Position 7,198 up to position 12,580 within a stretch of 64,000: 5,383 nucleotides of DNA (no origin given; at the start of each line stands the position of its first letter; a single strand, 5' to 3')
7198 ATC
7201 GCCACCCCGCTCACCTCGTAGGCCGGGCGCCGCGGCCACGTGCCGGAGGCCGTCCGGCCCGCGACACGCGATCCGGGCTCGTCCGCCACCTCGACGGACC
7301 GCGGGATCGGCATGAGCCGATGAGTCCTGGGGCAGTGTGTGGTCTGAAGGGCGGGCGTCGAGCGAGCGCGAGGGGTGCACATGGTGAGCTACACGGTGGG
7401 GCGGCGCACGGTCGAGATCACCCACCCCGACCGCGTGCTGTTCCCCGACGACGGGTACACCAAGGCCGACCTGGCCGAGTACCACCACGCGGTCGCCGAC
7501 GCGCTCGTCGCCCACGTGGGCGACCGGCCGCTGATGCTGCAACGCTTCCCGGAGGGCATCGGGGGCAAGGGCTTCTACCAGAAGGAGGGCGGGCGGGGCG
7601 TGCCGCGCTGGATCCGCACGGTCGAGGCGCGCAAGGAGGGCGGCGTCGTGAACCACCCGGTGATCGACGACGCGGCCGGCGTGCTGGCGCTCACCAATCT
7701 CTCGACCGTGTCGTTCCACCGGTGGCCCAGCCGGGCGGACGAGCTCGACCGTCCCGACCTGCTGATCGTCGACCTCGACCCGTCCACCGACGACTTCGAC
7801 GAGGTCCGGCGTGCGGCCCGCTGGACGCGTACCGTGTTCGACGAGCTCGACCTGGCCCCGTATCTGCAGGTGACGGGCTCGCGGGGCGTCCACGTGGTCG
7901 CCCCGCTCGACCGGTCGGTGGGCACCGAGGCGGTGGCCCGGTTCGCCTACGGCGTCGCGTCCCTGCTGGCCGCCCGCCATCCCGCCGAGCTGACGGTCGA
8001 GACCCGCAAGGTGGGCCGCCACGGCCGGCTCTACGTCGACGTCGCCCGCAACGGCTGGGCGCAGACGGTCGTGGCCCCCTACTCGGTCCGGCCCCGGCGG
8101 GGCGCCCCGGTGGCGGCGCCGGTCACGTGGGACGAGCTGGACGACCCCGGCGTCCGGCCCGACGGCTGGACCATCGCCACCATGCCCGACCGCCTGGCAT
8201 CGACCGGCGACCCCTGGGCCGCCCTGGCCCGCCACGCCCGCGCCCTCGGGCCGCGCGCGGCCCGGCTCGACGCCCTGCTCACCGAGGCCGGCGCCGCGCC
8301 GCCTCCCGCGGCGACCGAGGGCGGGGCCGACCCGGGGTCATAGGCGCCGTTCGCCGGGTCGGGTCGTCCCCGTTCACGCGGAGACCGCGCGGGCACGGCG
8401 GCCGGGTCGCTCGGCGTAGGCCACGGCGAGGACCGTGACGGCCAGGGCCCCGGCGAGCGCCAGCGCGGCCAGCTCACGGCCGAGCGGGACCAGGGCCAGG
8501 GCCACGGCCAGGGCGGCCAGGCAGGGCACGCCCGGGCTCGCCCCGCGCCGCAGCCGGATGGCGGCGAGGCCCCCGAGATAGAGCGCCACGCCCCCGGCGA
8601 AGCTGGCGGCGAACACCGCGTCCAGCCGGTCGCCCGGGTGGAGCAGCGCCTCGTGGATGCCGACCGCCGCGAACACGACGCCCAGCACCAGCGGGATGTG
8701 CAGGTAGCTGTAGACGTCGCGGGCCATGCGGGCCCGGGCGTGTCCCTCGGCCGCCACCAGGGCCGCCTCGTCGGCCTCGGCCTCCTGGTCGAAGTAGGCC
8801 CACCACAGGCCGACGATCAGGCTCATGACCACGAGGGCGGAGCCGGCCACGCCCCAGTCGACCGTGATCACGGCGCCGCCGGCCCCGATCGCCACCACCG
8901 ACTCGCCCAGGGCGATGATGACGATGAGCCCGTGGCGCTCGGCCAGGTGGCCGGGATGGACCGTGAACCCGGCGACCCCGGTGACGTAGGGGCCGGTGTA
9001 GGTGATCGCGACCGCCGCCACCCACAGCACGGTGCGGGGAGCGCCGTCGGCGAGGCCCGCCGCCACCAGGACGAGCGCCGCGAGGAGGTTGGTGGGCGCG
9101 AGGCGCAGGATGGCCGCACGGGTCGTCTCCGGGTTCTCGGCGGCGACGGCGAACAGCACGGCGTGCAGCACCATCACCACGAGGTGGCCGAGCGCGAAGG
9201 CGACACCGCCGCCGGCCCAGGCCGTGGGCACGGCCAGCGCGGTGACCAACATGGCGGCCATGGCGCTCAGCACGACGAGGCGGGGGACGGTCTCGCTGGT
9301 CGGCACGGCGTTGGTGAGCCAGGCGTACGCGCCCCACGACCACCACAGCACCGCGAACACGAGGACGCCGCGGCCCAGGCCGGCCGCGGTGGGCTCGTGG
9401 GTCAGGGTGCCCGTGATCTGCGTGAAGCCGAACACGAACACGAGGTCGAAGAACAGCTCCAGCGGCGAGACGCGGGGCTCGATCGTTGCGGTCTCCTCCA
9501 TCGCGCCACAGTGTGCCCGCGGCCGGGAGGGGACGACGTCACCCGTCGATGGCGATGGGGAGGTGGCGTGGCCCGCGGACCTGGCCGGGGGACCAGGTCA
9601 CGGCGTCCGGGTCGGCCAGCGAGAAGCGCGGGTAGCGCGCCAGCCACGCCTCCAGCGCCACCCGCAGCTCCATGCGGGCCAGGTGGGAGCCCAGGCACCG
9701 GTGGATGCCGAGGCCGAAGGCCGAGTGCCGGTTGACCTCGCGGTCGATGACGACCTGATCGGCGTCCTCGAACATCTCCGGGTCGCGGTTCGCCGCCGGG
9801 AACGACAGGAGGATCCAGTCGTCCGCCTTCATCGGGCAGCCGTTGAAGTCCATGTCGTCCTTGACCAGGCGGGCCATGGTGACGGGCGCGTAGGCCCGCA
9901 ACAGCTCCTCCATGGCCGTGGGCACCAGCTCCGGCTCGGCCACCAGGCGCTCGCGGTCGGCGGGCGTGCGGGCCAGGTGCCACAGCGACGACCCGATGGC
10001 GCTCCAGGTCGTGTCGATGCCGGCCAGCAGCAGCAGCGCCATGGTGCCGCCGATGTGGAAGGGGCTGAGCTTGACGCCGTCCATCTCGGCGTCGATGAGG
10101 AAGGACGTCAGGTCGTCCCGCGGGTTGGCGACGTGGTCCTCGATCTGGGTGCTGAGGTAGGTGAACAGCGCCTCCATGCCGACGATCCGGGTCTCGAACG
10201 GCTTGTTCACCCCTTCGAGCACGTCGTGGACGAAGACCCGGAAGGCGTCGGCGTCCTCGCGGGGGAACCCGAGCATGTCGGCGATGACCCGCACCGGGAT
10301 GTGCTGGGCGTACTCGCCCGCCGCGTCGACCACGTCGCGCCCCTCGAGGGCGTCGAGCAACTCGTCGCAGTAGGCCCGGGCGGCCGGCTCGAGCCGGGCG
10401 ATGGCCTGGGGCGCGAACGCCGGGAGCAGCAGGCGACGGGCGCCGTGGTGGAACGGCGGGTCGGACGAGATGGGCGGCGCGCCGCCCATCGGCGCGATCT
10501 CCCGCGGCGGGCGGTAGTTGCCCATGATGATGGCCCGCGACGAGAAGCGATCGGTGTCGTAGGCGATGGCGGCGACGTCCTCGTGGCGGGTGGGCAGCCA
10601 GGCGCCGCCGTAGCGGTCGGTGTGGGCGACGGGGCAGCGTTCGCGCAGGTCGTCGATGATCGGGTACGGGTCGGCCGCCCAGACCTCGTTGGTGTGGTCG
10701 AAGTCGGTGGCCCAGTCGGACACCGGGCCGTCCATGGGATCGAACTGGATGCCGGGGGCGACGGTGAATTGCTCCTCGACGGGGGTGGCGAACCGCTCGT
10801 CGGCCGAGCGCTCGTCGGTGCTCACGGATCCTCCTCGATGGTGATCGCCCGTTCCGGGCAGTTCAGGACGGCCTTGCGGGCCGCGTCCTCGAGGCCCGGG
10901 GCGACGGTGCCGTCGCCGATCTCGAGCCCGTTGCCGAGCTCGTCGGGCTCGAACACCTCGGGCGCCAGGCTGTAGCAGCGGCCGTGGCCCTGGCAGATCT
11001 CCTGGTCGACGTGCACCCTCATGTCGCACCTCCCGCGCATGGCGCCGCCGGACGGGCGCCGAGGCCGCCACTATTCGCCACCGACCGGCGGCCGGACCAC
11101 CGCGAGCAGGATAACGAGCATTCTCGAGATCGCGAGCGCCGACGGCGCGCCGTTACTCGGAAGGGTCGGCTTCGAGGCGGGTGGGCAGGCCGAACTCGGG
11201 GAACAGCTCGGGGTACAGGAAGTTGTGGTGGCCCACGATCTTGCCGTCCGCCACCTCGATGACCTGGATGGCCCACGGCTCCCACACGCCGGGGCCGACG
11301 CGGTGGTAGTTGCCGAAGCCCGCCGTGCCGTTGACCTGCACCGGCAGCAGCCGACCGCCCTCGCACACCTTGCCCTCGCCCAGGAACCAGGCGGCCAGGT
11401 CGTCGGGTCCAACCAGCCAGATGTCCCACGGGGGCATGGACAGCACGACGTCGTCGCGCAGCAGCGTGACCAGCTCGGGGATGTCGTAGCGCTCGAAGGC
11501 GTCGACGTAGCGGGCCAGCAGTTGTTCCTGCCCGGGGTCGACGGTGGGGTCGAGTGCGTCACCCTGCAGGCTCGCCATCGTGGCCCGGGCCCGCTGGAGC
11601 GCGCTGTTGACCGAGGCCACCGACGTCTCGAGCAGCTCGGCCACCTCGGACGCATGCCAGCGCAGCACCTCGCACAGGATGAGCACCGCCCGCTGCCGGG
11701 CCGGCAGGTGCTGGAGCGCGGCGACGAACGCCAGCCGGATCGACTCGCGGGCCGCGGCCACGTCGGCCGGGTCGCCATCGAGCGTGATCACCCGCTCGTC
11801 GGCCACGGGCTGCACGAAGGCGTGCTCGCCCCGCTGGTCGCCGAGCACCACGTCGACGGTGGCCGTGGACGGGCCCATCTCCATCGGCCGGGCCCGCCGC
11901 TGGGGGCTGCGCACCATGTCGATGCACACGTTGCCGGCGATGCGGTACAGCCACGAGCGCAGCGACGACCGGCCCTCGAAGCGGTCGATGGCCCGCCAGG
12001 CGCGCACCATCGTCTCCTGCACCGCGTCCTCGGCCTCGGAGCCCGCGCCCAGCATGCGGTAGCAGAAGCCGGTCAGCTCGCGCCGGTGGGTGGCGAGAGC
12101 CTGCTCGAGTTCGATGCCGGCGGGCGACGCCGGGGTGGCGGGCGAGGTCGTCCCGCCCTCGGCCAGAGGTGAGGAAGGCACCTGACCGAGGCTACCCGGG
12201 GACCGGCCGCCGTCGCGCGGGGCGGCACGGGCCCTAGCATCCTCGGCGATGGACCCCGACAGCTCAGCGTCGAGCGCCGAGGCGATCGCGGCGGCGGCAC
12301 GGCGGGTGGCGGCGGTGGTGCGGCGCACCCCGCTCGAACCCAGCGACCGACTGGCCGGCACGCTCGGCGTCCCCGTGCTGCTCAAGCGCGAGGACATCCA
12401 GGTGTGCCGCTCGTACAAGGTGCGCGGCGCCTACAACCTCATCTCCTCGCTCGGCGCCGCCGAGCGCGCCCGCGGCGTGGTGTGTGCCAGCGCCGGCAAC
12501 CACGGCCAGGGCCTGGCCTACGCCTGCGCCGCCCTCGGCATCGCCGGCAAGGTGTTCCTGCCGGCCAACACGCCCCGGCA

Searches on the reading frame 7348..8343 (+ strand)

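Call 68: search_protein_families(library=pfam, proteins=[window:7348-8343:+], max_evalue=0.001)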
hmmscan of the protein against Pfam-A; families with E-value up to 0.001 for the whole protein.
window:7348-8343:+ (331 aa): 1 family
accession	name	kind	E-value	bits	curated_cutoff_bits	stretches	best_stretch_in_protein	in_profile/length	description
PF21686.3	LigD_Prim-Pol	-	1.7e-84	283.9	27.4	1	38-290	1-254/254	LigD, primase-polymerase domain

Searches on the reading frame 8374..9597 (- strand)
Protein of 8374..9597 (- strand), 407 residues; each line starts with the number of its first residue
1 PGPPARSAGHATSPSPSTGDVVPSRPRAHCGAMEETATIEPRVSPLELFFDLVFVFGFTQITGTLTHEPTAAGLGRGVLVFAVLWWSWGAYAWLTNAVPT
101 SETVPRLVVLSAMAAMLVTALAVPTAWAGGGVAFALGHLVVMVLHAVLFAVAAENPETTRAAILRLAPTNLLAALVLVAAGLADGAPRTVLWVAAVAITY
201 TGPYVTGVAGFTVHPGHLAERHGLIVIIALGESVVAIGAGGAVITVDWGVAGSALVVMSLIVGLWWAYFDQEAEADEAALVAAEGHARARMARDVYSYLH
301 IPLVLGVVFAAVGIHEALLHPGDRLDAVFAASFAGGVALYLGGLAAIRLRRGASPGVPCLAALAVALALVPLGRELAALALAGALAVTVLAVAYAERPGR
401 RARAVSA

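Call 68: search_protein_families(library=pfam, proteins=[window:8374-9597:-], max_evalue=0.001)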
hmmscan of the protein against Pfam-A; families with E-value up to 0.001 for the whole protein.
window:8374-9597:- (407 aa): 1 family
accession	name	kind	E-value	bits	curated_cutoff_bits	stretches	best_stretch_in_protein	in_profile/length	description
PF06772.16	LtrA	-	1.2e-91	308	31.9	1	42-393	1-355/356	Bacterial low temperature requirement A protein (LtrA)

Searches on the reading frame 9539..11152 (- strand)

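Call 68: search_protein_families(library=pfam, proteins=[window:9539-11152:-], max_evalue=0.001)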
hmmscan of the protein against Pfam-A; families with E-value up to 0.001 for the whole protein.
window:9539-11152:- (537 aa): 1 family
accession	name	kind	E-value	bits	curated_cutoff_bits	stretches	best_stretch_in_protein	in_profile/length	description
PF00067.27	p450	-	9.7e-22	77.8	22.8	1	332-507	219-432/462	Cytochrome P450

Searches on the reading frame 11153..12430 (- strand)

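Call 68: search_protein_families(library=pfam, proteins=[window:11153-12430:-], max_evalue=0.001)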
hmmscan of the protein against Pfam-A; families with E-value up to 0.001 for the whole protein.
window:11153-12430:- (425 aa): 4 families
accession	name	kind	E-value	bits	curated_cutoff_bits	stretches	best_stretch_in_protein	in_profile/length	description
PF04542.20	Sigma70_r2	-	1.4e-22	79.7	24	1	114-178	4-70/71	Sigma-70 region 2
PF08281.18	Sigma70_r4_2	-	2.1e-13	50.2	25.7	1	233-285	2-54/54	Sigma-70, region 4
PF12680.13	SnoaL_2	-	1.2e-06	29.5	27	1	306-401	2-102/102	SnoaL-like domain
PF22029.2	PhyR_sigma2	-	0.00014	22.3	27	1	127-164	16-53/55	Sigma2 domain of PhyR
